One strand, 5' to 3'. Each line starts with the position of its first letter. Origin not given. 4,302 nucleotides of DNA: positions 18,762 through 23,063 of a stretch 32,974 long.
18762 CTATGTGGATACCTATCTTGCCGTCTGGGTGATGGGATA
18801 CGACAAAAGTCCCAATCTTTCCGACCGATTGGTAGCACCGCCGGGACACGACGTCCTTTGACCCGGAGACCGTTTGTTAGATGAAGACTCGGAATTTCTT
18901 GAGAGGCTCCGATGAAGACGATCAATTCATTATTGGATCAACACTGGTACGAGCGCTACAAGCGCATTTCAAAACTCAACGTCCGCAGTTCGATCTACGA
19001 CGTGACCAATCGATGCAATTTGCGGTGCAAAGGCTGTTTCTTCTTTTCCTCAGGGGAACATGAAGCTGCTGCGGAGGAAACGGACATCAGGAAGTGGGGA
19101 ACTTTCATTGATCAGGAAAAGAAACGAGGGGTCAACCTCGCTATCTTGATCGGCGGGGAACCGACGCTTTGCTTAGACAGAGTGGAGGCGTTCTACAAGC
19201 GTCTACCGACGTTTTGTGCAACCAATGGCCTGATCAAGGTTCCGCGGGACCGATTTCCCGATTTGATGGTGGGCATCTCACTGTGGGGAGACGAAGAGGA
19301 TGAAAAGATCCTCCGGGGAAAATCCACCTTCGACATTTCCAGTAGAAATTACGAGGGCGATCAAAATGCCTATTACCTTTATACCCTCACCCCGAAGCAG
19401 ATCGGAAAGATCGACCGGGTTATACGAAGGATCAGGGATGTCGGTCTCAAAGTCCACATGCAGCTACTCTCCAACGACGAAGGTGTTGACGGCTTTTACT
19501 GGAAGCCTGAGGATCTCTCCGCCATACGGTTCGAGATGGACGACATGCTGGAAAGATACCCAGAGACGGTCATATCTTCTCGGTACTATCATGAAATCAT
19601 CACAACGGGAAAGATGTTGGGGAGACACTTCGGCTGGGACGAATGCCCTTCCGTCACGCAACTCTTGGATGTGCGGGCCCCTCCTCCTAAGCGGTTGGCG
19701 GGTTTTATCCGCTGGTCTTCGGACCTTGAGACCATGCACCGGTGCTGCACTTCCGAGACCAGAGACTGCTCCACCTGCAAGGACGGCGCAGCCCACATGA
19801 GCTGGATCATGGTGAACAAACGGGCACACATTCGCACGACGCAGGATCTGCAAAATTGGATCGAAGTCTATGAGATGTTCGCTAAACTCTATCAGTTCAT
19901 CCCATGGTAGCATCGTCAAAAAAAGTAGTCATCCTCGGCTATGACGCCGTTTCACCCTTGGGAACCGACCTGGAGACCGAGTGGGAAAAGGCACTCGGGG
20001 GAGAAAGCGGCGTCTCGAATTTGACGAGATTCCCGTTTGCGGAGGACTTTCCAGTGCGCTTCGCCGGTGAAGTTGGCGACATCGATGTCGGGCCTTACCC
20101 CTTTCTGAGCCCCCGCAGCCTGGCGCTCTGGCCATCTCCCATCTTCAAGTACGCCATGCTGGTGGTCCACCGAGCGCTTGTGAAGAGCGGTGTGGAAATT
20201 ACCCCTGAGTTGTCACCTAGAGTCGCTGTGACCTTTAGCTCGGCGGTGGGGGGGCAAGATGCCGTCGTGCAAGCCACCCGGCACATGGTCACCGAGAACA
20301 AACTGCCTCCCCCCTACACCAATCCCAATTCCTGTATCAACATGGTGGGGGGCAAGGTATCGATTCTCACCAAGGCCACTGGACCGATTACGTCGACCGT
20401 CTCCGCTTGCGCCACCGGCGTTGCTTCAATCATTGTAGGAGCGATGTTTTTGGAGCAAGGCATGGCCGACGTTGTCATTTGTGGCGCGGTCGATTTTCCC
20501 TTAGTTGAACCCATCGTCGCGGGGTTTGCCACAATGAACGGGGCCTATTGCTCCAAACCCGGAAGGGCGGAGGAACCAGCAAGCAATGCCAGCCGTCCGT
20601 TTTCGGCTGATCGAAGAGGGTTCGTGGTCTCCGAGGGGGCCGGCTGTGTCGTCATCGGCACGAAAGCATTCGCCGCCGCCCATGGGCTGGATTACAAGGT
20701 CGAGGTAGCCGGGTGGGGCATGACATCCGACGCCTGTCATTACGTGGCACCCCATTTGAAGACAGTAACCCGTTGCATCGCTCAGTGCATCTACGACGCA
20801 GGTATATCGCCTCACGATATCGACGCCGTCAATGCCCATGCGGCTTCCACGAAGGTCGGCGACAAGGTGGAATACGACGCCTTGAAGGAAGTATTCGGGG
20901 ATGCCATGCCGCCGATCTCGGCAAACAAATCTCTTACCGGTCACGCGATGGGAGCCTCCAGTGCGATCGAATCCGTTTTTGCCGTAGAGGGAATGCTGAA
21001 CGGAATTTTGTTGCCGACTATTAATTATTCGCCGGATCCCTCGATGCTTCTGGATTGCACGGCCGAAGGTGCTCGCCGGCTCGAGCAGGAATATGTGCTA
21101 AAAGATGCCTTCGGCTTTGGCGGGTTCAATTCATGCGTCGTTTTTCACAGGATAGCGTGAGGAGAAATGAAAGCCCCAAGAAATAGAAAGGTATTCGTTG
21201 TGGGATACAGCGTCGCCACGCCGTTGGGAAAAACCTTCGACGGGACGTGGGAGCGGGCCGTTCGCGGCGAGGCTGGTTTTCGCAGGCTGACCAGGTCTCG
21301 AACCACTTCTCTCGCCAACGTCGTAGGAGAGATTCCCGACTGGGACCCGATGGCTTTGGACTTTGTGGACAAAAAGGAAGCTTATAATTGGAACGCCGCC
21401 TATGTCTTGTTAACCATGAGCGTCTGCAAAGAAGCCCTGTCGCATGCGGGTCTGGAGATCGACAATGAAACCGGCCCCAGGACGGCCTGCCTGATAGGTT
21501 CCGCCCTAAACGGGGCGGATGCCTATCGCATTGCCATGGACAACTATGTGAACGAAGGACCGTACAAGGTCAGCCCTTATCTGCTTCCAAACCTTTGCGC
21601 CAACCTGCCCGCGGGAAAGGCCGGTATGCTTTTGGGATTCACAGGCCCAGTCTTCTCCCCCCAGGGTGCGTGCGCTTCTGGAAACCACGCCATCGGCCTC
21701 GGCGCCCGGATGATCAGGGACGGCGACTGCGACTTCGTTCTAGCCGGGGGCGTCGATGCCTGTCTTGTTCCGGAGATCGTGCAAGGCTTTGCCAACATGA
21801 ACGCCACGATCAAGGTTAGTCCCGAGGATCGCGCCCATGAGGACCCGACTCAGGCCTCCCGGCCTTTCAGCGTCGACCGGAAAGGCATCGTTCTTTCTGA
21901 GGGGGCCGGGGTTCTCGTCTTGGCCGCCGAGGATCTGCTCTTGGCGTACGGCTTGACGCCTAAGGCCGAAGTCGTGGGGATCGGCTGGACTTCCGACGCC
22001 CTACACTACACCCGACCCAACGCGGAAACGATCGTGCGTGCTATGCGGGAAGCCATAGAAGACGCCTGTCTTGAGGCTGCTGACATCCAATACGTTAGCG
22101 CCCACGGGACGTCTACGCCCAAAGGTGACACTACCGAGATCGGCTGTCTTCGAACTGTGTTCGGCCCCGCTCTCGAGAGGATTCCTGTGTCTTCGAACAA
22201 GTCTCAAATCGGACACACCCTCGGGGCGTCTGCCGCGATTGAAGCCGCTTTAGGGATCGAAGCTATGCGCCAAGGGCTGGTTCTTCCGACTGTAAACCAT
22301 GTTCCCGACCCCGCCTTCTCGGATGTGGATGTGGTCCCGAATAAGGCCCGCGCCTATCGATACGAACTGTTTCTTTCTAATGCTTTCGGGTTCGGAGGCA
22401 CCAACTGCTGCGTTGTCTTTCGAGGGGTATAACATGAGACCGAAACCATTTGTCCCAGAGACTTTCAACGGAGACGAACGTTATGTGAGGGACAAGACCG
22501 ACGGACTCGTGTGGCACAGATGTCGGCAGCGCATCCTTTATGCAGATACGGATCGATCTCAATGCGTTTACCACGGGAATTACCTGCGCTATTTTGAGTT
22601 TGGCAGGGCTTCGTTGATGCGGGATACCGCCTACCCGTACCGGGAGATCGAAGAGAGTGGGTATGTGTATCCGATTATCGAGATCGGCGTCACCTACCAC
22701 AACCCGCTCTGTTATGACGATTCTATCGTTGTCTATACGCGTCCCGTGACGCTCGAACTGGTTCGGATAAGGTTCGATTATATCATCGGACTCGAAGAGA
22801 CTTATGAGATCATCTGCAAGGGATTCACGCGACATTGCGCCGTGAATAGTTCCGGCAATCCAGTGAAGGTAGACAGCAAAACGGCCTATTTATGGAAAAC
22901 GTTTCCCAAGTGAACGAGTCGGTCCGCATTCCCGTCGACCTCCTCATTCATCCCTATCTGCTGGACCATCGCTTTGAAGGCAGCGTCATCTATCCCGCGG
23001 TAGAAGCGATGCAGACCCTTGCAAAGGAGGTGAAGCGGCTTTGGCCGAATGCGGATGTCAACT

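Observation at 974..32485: Orphan ~31.5-kb type II FAS/PKS-like lipid island: aryl-polyene-style export/anchoring chassis combined with five radical SAM enzymes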

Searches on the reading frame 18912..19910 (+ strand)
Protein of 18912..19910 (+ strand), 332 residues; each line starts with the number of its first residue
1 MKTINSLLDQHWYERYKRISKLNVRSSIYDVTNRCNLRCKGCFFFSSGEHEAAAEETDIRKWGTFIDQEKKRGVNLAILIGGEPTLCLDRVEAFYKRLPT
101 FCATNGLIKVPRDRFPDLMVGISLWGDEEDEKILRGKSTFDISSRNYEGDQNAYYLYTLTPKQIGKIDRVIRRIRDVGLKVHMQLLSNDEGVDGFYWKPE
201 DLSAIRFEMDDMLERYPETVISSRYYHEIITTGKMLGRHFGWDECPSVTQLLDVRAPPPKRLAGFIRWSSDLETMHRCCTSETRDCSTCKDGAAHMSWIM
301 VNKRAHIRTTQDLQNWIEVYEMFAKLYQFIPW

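Call 4: search_protein_families(library=pfam, proteins=[window:18912-19910:+], max_evalue=0.01)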
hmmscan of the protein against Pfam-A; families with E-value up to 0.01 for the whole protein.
window:18912-19910:+ (332 aa): 2 families
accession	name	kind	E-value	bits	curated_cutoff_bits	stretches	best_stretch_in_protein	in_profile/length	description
PF04055.27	Radical_SAM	-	3e-06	27.9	29.5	1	31-95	3-67/166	Radical SAM superfamily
PF13353.11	Fer4_12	-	0.0017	19.1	22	1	26-98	8-77/137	4Fe-4S single cluster domain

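Call 8: search_protein_families(library=ncbifam, proteins=[window:18912-19910:+], max_evalue=0.01)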
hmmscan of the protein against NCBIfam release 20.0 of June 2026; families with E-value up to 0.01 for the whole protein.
window:18912-19910:+ (332 aa): 29 families (the best 25 are shown)
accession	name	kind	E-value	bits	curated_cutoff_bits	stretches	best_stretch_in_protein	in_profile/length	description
NF045646.2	rSAM_Se_TrsS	equivalog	2.4e-07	29.6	490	1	28-89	89-148/441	radical SAM (seleno)protein TrsS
TIGR04250.1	SCM_rSAM_ScmE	equivalog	5.3e-07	28.9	400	1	26-88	4-64/358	SynChlorMet cassette radical SAM/SPASM protein ScmE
NF045702.1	rSAM_GDGT_ether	equivalog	1.1e-06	27.6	450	1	29-90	90-152/486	tetraether lipid synthase Tes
TIGR04051.1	rSAM_NirJ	equivalog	4.4e-06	25.9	515.45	1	28-89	5-64/354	heme d1 biosynthesis radical SAM protein NirJ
NF038283.1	viperin_w_prok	equivalog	7.7e-06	25.3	180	1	29-96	6-77/281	viperin family antiviral radical SAM protein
TIGR03961.1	rSAM_PTO1314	hypoth_equivalog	1.5e-05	24.4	306.05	1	33-231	31-235/332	PTO1314 family radical SAM protein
NF047865.1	rSAM_PapB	equivalog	2e-05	24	340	1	30-94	8-74/330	PapB family radical SAM/SPASM ranthipeptide maturase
NF049973.1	radical_Rv1681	equivalog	2e-05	23.7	380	1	34-108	81-156/326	Rv1681 family radical SAM protein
TIGR02668.1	moaA_archaeal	equivalog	2.4e-05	23.5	325.25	1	24-90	9-73/303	GTP 3',8-cyclase MoaA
TIGR04055.1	rSAM_NirJ2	equivalog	2.9e-05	23.7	500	1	29-92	4-64/326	putative heme d1 biosynthesis radical SAM protein NirJ2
TIGR04546.1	rSAM_ahbC_deAc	equivalog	3.1e-05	22.9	650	1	27-135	41-156/390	12,18-didecarboxysiroheme deacetylase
NF050035.1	rSAM_WgK_link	exception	4.5e-05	22.6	650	1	31-93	15-76/367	radical SAM/SPASM peptide maturase WgkB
TIGR04054.1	rSAM_NirJ1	equivalog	4.5e-05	22.2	650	1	28-92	39-101/387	putative heme d1 biosynthesis radical SAM protein NirJ1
NF045574.1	sacti_mat_StsB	exception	5.7e-05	22.1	625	1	19-91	90-159/466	StsB family radical SAM/SPASM domain sactipeptide maturase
NF001199.0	PRK00164.2-1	equivalog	0.00012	21.3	231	1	23-92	10-77/308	GTP 3',8-cyclase MoaA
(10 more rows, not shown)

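Call 36: search_solved_structures(query=window:18912-19910:+, max_evalue=0.01)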
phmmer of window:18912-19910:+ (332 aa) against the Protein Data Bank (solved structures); distinct sequences matched with E-value up to 0.01: 0.

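Call 42: find_encoding_contigs(protein=window:18912-19910:+, flank=10000, max_places=4)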
Protein window:18912-19910:+ (332 aa): no gene with exactly this product is on record in the collection.

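Call 45: find_homologous_proteins(query=window:18912-19910:+, max_evalue=1e-10)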
Query window:18912-19910:+ (332 aa): 1897 proteins with E <= 1e-10 among 3977 candidates; the best 120 are listed.
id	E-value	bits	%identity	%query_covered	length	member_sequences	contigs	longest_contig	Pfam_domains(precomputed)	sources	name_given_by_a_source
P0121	4.8e-207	705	89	100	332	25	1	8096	PF04055.28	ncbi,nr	ncbi:MAG: 4Fe-4S cluster-binding domain-containing protein [Desulfobacterales bacterium]|nr:4Fe-4S c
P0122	1.3e-206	703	88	100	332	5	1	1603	PF04055.28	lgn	-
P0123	1.7e-202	690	86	100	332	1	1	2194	PF04055.28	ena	-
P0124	7.7e-200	681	85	100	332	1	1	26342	PF04055.28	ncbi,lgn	-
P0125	1.1e-199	681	85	100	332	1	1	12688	PF04055.28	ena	-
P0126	1.7e-199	680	84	100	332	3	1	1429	PF04055.28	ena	-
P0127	2.5e-198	676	85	100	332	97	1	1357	PF04055.28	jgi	-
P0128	3.9e-198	676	84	100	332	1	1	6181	PF04055.28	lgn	-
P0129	3.9e-198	676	84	100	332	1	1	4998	PF04055.28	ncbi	-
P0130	6.2e-198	675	84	100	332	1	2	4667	PF04055.28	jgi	jgi:MoaA/NifB/PqqE/SkfB family radical SAM enzyme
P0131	7.6e-198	675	84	100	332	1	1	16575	PF04055.28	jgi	-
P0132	7.8e-198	675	84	100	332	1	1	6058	PF04055.28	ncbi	-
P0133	8.2e-198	675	84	100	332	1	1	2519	PF04055.28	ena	-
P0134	1.0e-197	674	84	100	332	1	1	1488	PF04055.28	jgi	-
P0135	2.0e-197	673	84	100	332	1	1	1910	PF04055.28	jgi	-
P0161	5.3e-196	669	83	100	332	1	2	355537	PF04055.28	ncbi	-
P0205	5.3e-195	665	83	100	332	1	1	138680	PF04055.28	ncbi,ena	-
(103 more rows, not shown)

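Call 61: predict_structure(alignment_id=A1)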
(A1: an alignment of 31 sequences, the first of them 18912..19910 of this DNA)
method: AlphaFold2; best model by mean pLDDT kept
length: 332 residues; sequences in the alignment: 31
mean_pLDDT: 70.0   pTM: 0.75
mean pLDDT of the five models: 70.0, 65.8, 64.3, 63.1, 59.1
residues with pLDDT >= 90: 69; 70-90: 126; 50-70: 51; < 50: 86
segments of 3 or more residues with pLDDT < 50: 35-49, 187-194, 240-299
pLDDT, mean of each block of 10 residues (from residue 1): 78 86 69 51 46 71 83 77 74 91 87 94 76 71 93 88 87 94 64 56 89 94 83 66 33 39 31 32 34 43 63 83 82 76
secondary structure, 60 per line:
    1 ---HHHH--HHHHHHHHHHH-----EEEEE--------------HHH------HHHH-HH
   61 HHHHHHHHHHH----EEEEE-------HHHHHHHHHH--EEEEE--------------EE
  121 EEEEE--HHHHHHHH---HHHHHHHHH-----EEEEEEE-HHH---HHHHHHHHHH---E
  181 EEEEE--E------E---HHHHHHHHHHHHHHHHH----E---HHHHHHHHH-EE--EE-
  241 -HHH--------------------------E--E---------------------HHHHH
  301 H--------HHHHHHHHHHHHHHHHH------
elements in order: H4-7 H10-20 E26-30 H54-57 H59-71 E76-80 H88-97 E100-104 E119-125 H128-135 H139-147 E153-159 H167-176 E180-185 H199-215 H224-232 H296-301 H310-326

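Call 63: fold_search(model_id=the predicted structure, library=pdb)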
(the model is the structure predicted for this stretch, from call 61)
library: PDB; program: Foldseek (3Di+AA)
matches with E <= 10: 1385; with E <= 0.001: 1
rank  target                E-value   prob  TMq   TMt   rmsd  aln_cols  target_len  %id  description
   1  6c8v                  7.1e-05  1.00  0.39  0.41   5.5       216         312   17  X-ray structure of PqqE from Methylobacterium extorquens (released 2018-02-14)
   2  3tn5_A                2.2e-03  0.90  0.26  0.27  10.9       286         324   13  Crystal structure of GkaP mutant Y99L from Geobacillus kaustophilus HTA426 (released 2012-09-12)
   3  1pta                  2.8e-03  0.89  0.25  0.26  10.3       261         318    8  THREE-DIMENSIONAL STRUCTURE OF PHOSPHOTRIESTERASE: AN ENZYME CAPABLE OF DETOXIFYING ORGANOPHOSPHATE NERVE AGENTS (released 1995-12-01)
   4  6jss_A                4.5e-03  0.91  0.27  0.28   8.8       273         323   14  Structure of Geobacillus kaustophilus lactonase, Y99P mutant (released 2020-04-08)
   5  3stc_A                5.1e-03  0.95  0.29  0.36   6.7       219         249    8  Crystal structure of loop 7 truncated mutant of 3-deoxy-D-manno-octulosonate 8-phosphate synthase (KDO8PS) from Neisse (released 2011-11-23)
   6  4jtg_D                6.0e-03  0.96  0.27  0.32   6.5       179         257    9  Crystal structure of F114R/R117A mutant of 3-deoxy-D-manno-octulosonate 8-phosphate synthase (KDO8PS) from Neisseria m (released 2013-06-26)
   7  6n9m                  7.2e-03  0.82  0.27  0.27   8.8       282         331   10  Crystal Structure of Adenosine Deaminase from Salmonella typhimurium with Pentostatin (Deoxycoformycin) (released 2019-02-06)
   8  2uz9                  9.1e-03  0.84  0.25  0.20  10.2       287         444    6  Human guanine deaminase (guaD) in complex with zinc and its product Xanthine. (released 2007-05-08)
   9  4jtg_A                9.6e-03  0.94  0.27  0.33   6.0       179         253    8  Crystal structure of F114R/R117A mutant of 3-deoxy-D-manno-octulosonate 8-phosphate synthase (KDO8PS) from Neisseria m (released 2013-06-26)
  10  3stc_B                1.1e-02  0.92  0.26  0.32   6.4       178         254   10  Crystal structure of loop 7 truncated mutant of 3-deoxy-D-manno-octulosonate 8-phosphate synthase (KDO8PS) from Neisse (released 2011-11-23)
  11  3qq0_C                1.1e-02  0.91  0.26  0.33   6.5       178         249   10  Crystal structure of a deletion mutant (N59) of 3-deoxy-D-manno-octulosonate 8-phosphate synthase (KDO8PS) from Neisse (released 2011-04-13)
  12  3qq0_B                1.1e-02  0.89  0.26  0.33   6.3       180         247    9  Crystal structure of a deletion mutant (N59) of 3-deoxy-D-manno-octulosonate 8-phosphate synthase (KDO8PS) from Neisse (released 2011-04-13)
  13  4jtf_D                1.1e-02  0.93  0.27  0.33   6.5       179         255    9  Crystal structure of F114R mutant of 3-deoxy-D-manno-octulosonate 8-phosphate synthase (KDO8PS) from Neisseria meningi (released 2013-06-26)
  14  3qpy_B                1.1e-02  0.91  0.27  0.33   6.5       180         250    9  Crystal structure of a mutant (K57A) of 3-deoxy-D-manno-octulosonate 8-phosphate synthase (KDO8PS) from Neisseria meni (released 2011-04-13)
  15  2qkf_B                1.2e-02  0.91  0.26  0.32   6.7       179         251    9  Crystal structure of 3-deoxy-d-manno-octulosonate 8-phosphate synthase (KDO8PS) from Neisseria meningitidis (released 2008-07-01)
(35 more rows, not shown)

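Call 78: find_encoding_contigs(protein=P0161, flank=10000, max_places=1)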
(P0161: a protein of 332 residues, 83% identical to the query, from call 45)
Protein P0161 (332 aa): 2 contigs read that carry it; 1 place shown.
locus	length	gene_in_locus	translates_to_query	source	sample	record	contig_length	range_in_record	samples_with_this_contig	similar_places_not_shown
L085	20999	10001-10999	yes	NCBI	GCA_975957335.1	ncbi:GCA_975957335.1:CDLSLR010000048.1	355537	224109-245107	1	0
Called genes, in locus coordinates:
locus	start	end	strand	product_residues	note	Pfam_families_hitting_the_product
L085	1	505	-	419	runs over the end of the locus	PF02310:B12-binding (weak)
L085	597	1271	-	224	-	-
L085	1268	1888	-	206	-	PF03548:LolA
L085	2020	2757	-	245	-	PF00106:adh_short, PF01370:Epimerase (weak), PF08659:KR, PF13561:adh_short_C2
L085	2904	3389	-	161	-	PF04306:DUF456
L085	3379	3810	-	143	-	PF22817:ApeP-like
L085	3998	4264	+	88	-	PF00550:PP-binding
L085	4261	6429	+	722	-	PF00109:ketoacyl-synt, PF08545:ACP_syn_III (faint), PF02801:Ketoacyl-synt_C, PF13723:Ketoacyl-synt_2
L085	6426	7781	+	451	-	PF02310:B12-binding, PF04055:Radical_SAM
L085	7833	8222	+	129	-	PF07977:FabA, PF22818:ApeI-like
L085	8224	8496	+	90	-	PF00550:PP-binding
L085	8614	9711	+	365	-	PF04055:Radical_SAM (weak)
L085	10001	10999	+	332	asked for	PF04055:Radical_SAM (weak)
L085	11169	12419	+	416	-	PF00109:ketoacyl-synt, PF02801:Ketoacyl-synt_C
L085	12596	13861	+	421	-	PF00109:ketoacyl-synt, PF02801:Ketoacyl-synt_C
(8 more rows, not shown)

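Call 79: find_encoding_contigs(protein=P0205, flank=10000, max_places=1)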
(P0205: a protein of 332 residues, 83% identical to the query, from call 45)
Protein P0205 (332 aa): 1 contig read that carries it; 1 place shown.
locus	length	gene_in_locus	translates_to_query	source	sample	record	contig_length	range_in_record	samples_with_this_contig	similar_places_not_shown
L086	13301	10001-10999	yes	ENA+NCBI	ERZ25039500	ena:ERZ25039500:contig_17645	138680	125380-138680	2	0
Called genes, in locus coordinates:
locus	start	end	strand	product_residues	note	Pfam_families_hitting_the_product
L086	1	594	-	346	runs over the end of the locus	-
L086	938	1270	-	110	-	-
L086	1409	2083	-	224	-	-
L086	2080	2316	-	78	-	-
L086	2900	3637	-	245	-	PF00106:adh_short, PF08659:KR, PF13561:adh_short_C2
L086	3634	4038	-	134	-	PF22817:ApeP-like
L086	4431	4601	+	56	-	PF00550:PP-binding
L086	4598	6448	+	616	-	PF00109:ketoacyl-synt, PF08545:ACP_syn_III (faint), PF02801:Ketoacyl-synt_C, PF00109:ketoacyl-synt (weak), PF13723:Ketoacyl-synt_2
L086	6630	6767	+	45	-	-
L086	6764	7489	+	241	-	PF02310:B12-binding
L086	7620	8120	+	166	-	-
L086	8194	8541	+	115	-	PF07977:FabA, PF22818:ApeI-like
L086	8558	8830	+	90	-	PF00550:PP-binding (weak)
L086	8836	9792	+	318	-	PF04055:Radical_SAM (weak)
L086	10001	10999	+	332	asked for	PF04055:Radical_SAM (weak)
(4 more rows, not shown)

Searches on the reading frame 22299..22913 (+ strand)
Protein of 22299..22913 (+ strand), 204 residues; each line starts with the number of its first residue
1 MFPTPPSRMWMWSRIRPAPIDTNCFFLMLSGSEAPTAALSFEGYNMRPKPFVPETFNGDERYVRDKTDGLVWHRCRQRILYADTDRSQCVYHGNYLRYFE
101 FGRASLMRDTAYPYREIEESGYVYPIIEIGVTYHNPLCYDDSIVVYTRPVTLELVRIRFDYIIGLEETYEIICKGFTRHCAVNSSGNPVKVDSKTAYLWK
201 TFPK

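Call 5: search_protein_families(library=pfam, proteins=[window:22299-22913:+], max_evalue=0.01)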
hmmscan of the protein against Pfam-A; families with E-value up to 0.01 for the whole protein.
window:22299-22913:+ (204 aa): 2 families
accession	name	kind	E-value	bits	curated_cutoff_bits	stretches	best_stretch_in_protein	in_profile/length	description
PF13279.12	4HBT_2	-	8.4e-09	36.4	25.5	1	82-184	4-106/122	Thioesterase-like superfamily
PF03061.28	4HBT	-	5.1e-06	27.1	20.6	1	90-161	4-68/79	Thioesterase superfamily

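Call 15: search_protein_families(library=ncbifam, proteins=[window:22299-22913:+], max_evalue=0.00001)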
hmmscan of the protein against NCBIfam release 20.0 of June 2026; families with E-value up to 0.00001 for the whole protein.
window:22299-22913:+ (204 aa): 4 families
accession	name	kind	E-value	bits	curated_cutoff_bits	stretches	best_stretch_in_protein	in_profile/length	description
TIGR00051.1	TIGR00051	subfamily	7e-19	68.3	68.7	1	77-190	2-115/117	YbgC/FadM family acyl-CoA thioesterase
NF047424.1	MenI_Staph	exception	2.7e-17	63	225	1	80-196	11-127/148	1,4-dihydroxy-2-naphthoyl-CoA hydrolase MenI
TIGR02799.1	thio_ybgC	equivalog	1.4e-16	60.9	141.35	1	73-193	1-121/126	tol-pal system-associated acyl-CoA thioesterase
NF008065.0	PRK10800.1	equivalog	6.7e-08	32.7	185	1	76-158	9-91/134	tol-pal system-associated acyl-CoA thioesterase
